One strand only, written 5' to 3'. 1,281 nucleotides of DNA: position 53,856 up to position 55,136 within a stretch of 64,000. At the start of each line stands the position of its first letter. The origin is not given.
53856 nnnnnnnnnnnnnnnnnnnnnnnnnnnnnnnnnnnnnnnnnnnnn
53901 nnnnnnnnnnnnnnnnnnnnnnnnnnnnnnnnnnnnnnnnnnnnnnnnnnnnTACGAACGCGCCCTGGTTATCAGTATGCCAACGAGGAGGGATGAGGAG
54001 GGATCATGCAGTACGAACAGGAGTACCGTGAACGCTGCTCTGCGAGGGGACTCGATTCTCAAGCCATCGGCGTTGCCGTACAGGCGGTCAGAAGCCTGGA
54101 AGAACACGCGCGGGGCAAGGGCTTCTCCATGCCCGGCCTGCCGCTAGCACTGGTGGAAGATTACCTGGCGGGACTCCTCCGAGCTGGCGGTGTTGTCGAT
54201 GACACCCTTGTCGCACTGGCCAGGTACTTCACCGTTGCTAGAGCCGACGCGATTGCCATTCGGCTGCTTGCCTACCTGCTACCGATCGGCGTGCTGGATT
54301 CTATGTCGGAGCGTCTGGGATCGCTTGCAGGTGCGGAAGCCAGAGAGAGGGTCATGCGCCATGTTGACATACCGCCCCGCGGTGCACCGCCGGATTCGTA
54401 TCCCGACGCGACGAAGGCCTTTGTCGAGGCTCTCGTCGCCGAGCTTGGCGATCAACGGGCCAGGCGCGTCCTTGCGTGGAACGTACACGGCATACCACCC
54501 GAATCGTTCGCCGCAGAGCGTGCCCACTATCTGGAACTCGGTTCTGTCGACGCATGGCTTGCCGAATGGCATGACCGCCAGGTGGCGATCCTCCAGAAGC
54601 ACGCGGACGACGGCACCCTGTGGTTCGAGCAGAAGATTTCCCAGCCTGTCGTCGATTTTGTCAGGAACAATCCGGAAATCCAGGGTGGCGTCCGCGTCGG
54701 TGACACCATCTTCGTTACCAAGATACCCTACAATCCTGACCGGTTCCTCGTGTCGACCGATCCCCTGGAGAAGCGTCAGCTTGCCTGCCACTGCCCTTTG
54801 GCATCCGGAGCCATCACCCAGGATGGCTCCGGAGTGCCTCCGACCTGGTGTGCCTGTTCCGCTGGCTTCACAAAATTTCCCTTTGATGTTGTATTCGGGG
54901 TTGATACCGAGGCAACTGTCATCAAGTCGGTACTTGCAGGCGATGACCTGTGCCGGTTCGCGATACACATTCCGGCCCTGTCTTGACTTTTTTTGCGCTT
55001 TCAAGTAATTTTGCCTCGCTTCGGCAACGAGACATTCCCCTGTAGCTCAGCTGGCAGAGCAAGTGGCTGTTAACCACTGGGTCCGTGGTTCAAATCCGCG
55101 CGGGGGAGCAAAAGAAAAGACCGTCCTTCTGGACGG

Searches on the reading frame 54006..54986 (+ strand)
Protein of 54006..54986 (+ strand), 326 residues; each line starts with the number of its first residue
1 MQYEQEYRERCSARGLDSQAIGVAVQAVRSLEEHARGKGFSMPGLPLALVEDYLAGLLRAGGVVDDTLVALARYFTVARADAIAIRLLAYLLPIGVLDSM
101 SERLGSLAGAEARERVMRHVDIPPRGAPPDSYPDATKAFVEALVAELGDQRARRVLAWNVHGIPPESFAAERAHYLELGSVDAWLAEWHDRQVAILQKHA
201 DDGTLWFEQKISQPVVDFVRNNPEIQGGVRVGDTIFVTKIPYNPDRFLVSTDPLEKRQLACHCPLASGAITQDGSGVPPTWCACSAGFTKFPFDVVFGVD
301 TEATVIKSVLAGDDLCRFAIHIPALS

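Call 19: search_protein_families(library=pfam, proteins=[window:54006-54986:+], max_evalue=0.001)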
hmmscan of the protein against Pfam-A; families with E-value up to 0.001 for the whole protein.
window:54006-54986:+ (326 aa): 1 family
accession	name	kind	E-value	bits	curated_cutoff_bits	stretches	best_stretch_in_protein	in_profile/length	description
PF19641.4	DUF6144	-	1.5e-06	28.7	28.8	1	261-320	119-174/181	Family of unknown function (DUF6144)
